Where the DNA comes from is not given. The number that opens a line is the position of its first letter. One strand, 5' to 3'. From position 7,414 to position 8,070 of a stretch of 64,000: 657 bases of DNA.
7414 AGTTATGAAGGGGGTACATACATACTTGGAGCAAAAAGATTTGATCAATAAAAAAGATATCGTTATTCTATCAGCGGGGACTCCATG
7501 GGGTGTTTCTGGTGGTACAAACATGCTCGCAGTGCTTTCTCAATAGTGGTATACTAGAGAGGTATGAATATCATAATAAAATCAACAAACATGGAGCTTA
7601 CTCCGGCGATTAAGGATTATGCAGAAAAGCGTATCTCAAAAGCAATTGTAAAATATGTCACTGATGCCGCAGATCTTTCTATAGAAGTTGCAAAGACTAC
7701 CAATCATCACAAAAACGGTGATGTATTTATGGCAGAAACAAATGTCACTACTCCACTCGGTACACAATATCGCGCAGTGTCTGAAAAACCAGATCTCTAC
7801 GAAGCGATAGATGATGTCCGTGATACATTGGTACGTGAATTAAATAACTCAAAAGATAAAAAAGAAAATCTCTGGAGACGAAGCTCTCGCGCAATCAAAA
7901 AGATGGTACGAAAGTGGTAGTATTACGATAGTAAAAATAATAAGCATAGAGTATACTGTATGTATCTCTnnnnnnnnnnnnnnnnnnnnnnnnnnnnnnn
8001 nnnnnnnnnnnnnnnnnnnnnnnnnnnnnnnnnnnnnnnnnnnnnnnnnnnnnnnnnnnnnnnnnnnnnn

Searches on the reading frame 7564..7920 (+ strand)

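Call 49: search_protein_families(library=pfam, proteins=[window:7564-7920:+])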
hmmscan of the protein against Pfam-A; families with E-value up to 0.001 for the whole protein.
window:7564-7920:+ (118 aa): 1 family
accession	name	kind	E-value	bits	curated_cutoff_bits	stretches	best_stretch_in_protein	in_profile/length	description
PF02482.25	Ribosomal_S30AE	-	1.5e-15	58.1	23.7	1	3-100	1-87/88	Sigma 54 modulation protein / S30EA ribosomal protein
